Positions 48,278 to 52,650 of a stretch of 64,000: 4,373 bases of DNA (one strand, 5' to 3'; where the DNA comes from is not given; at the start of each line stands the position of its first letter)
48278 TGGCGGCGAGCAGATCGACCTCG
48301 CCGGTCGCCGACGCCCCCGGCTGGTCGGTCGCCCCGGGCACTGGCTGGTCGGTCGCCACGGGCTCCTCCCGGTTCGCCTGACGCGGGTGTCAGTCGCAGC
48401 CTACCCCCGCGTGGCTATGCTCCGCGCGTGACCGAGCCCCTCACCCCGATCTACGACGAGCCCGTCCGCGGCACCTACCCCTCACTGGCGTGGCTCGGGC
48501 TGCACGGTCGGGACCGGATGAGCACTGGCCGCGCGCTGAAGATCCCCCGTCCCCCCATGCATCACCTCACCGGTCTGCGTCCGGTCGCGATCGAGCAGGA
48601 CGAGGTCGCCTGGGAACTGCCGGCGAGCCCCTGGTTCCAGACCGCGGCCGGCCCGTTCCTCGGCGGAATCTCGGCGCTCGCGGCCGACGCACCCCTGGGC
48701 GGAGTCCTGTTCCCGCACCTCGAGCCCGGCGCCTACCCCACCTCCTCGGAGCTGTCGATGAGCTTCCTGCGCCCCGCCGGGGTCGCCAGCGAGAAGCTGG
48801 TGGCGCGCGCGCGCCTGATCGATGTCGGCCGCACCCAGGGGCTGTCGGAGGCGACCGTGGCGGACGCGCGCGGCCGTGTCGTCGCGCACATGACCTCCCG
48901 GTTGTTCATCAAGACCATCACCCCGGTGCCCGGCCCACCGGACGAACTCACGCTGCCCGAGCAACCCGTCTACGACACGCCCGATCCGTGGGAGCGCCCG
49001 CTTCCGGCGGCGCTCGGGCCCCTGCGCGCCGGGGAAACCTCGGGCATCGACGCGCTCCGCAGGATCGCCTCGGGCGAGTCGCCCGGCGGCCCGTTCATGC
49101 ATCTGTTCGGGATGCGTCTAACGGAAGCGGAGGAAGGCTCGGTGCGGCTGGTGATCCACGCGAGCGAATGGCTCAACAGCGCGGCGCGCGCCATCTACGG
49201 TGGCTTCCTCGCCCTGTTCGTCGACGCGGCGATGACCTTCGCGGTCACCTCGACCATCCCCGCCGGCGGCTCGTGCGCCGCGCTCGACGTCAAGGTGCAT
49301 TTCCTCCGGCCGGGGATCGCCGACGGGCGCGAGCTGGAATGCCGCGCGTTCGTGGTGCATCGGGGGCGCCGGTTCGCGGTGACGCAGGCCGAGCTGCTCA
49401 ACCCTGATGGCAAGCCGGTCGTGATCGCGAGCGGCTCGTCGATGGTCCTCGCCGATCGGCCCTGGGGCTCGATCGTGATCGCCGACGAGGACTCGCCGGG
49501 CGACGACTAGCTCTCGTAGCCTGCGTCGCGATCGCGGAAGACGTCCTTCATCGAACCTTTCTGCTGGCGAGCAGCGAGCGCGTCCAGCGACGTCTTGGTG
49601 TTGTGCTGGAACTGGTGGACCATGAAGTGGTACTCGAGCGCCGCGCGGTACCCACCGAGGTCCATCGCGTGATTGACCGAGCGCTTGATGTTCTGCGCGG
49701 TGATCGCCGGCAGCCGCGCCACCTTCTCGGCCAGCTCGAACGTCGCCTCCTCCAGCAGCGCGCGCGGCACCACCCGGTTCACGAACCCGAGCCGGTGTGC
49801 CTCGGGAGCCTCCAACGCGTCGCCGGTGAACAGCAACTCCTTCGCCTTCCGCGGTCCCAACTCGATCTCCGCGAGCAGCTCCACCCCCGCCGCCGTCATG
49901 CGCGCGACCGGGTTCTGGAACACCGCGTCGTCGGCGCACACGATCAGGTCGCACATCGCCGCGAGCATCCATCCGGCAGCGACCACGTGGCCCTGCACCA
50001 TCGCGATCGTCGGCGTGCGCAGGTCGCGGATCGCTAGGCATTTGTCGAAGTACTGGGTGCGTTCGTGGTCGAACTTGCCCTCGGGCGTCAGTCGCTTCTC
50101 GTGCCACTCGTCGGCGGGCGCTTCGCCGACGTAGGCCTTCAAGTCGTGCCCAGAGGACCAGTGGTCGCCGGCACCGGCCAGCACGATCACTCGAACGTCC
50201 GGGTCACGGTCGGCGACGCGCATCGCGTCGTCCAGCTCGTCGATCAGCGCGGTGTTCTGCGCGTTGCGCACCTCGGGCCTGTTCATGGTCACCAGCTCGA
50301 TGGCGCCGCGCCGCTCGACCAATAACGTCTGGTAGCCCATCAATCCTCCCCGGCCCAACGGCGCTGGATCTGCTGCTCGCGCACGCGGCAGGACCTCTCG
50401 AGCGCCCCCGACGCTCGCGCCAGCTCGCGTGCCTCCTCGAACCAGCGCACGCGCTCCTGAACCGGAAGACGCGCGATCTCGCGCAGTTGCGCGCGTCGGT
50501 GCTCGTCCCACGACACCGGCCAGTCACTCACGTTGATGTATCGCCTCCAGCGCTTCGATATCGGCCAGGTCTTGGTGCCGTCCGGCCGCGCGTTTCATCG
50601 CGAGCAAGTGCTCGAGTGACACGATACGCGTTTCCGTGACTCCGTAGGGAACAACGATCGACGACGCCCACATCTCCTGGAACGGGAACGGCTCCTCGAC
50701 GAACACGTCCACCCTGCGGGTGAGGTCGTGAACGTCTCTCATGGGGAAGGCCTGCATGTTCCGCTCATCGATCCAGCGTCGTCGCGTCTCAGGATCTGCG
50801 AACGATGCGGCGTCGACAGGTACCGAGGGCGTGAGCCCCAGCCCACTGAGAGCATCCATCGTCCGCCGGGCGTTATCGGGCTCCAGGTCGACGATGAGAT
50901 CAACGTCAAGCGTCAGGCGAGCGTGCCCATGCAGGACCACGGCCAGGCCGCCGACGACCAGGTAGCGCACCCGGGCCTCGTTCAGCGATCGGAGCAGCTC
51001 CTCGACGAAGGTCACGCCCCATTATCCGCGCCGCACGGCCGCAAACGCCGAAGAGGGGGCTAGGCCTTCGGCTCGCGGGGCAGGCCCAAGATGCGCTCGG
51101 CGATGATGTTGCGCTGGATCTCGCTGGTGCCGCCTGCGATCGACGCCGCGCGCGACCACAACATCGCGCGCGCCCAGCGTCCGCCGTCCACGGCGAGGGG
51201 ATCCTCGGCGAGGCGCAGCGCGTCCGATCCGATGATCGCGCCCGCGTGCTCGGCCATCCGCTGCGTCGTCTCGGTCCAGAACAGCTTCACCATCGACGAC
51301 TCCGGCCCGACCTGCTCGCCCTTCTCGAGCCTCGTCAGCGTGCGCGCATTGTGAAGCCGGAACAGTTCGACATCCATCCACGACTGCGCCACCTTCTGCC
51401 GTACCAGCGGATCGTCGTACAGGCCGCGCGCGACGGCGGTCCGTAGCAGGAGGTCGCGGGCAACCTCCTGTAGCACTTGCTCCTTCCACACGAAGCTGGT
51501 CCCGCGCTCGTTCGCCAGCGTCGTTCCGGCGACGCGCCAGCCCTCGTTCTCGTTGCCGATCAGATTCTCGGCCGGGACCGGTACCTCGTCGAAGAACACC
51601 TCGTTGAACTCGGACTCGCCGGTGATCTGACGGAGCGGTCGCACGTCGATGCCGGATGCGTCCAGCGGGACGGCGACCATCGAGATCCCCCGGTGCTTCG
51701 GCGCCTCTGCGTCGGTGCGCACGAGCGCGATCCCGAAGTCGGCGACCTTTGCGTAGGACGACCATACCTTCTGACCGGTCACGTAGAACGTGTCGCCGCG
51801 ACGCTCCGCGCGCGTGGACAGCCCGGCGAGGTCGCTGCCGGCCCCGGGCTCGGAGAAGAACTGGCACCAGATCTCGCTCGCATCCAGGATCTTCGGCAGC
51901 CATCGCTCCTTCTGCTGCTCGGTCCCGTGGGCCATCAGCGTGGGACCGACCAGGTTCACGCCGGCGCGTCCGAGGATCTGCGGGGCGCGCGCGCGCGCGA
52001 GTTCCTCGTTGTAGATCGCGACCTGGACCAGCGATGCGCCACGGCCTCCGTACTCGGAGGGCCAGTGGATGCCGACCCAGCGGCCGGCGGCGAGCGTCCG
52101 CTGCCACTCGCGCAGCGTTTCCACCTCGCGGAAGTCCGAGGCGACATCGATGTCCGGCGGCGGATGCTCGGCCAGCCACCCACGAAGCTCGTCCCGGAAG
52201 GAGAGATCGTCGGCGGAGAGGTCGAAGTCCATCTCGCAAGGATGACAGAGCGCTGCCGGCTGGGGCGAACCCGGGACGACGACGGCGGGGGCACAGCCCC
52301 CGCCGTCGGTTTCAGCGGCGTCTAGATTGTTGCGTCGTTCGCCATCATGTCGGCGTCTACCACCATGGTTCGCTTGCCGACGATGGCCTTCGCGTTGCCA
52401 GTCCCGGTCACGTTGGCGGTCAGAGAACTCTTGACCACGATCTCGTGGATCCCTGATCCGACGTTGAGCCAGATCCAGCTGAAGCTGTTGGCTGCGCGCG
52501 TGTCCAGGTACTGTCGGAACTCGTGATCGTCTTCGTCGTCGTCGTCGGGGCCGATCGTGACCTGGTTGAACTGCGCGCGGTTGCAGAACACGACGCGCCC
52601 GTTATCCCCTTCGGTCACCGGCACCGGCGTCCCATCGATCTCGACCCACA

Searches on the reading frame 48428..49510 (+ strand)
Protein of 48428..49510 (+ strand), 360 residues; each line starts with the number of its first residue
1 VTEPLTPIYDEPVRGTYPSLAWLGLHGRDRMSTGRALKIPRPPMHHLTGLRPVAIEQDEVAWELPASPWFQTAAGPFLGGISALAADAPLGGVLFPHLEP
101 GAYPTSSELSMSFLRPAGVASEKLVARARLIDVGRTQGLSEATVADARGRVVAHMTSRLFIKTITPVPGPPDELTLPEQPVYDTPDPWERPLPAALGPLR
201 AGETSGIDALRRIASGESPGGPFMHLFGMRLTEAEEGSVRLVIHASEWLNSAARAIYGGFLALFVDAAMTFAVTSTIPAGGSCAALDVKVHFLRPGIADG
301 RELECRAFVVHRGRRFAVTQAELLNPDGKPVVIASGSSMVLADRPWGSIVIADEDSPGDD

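Call 3: search_protein_families(library=pfam, proteins=[window:48428-49510:+], max_evalue=1)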
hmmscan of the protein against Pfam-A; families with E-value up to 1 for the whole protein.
window:48428-49510:+ (360 aa): 4 families
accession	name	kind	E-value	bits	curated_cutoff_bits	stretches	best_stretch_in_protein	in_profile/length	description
PF03061.28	4HBT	-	5e-18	65.6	20.6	2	256-329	4-76/79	Thioesterase superfamily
PF13622.12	4HBT_3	-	1.5e-10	41.6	24.3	2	247-337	3-81/83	Acyl-CoA thioesterase N-terminal domain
PF20789.3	4HBT_3C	-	2e-09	38.2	24.1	2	83-156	63-135/140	Acyl-CoA thioesterase C-terminal domain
PF14539.12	DUF4442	-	0.0018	18.9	25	1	222-296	14-88/132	Domain of unknown function (DUF4442)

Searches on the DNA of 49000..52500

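Call 95: search_rna_families(source=window, start=49000, end=52500, threshold=evalue, max_evalue=0.1)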
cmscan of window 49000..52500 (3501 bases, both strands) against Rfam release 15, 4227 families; matches with E-value up to 0.1: 0.
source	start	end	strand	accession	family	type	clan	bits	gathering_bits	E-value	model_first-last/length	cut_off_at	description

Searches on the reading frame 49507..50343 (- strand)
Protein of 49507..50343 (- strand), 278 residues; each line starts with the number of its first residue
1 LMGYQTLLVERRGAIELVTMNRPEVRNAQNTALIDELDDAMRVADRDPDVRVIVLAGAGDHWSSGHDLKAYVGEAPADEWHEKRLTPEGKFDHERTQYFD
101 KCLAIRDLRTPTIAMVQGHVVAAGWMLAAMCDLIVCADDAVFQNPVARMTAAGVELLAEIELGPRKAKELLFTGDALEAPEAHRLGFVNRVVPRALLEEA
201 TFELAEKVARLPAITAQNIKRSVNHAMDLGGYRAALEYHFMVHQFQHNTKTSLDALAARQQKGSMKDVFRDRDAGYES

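Call 3: search_protein_families(library=pfam, proteins=[window:49507-50343:-], max_evalue=1)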
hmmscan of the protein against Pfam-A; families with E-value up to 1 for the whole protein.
window:49507-50343:- (278 aa): 2 families
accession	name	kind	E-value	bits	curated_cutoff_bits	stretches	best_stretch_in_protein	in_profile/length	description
PF00378.25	ECH_1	-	2.8e-43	148.5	27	1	11-254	2-238/251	Enoyl-CoA hydratase/isomerase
PF16113.10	ECH_2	-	1.2e-15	58.3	27.2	1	16-257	2-239/335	Enoyl-CoA hydratase/isomerase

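Call 4: search_protein_families(library=ncbifam, proteins=[window:49507-50343:-], max_evalue=1)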
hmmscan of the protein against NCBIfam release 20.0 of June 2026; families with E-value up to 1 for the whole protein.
window:49507-50343:- (278 aa): 71 families (the best 25 are shown)
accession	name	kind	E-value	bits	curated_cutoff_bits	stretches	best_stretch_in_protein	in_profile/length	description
NF006140.0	PRK08290.1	subfamily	2.9e-91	305.7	280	1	2-269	5-284/292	enoyl-CoA hydratase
NF051848.1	EnCoAHydtEchA19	equivalog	7.7e-47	160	400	1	7-230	2-219/258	enoyl-CoA hydratase EchA19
NF006128.0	PRK08272.1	subfamily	4.6e-45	154.2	257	1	4-274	12-296/308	crotonase/enoyl-CoA hydratase family protein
NF004840.0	PRK06190.1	equivalog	3.6e-40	138.2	253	1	5-261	4-249/260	enoyl-CoA hydratase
NF006699.0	PRK09245.1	subfamily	5.3e-38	130.8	354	1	5-262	3-258/266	crotonase/enoyl-CoA hydratase family protein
NF004517.0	PRK05862.1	equivalog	3.2e-36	125.1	396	1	2-240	1-227/257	enoyl-CoA hydratase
NF006008.0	PRK08139.1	equivalog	7.5e-36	124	313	1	6-230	12-227/266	enoyl-CoA hydratase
NF004781.0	PRK06127.1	subfamily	1e-35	123.7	291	1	5-228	11-228/269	enoyl-CoA hydratase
NF006108.0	PRK08259.1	equivalog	3.9e-35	121.6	273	1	6-242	4-228/256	crotonase/enoyl-CoA hydratase family protein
NF004525.0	PRK05870.1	equivalog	1.3e-34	120.3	285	1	5-251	3-237/249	enoyl-CoA hydratase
NF004796.0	PRK06144.1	subfamily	2.4e-34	119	272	1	5-227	8-224/262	enoyl-CoA hydratase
NF005864.0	PRK07799.1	equivalog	2.5e-34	118.7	316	1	5-228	8-225/266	crotonase/enoyl-CoA hydratase family protein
NF006588.0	PRK09120.1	equivalog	5.4e-34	117.6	276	1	4-245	7-243/276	p-hydroxycinnamoyl CoA hydratase/lyase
NF046063.1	oxepin_alt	equivalog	5.9e-34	117.7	300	1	7-247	2-237/254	oxepin-CoA hydrolase, alternative type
NF004794.0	PRK06142.1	equivalog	1.7e-33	116.5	308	1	2-226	3-230/273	crotonase/enoyl-CoA hydratase family protein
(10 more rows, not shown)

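Call 55: find_related_loci(query=window:49507-50343:-, collection=metagenome_contigs, flank=3000)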
Query window:49507-50343:- (278 aa) in metagenome_contigs; peptide patterns used: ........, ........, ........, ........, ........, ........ (x = any residue, [..] = any of these).
207 stretches matched a pattern; 43 encode a relative of the query (tblastn E <= 1e-3); 43 distinct loci.
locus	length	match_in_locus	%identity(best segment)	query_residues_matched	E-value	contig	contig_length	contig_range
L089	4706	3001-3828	85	2-277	2e-166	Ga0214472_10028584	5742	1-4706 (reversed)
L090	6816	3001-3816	81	2-273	6e-150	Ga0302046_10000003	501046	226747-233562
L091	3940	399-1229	77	2-277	2e-151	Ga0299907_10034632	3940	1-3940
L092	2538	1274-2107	76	2-278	2e-155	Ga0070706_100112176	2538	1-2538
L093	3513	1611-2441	74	2-277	9e-148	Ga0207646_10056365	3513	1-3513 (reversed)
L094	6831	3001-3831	74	2-277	5e-143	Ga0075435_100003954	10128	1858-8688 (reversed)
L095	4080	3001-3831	76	2-277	1e-143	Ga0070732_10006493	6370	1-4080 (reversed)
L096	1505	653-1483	75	2-277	2e-154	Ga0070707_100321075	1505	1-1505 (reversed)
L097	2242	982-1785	78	2-268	7e-151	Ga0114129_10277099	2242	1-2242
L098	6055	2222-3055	74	2-278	2e-141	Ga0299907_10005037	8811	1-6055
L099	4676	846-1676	73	2-277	7e-142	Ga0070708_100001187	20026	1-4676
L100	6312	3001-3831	76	2-277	2e-141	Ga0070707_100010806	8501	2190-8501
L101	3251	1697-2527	75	2-277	3e-146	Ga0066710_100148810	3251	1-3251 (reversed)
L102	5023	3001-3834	75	2-278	4e-141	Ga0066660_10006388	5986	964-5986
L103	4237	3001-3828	74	2-276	2e-142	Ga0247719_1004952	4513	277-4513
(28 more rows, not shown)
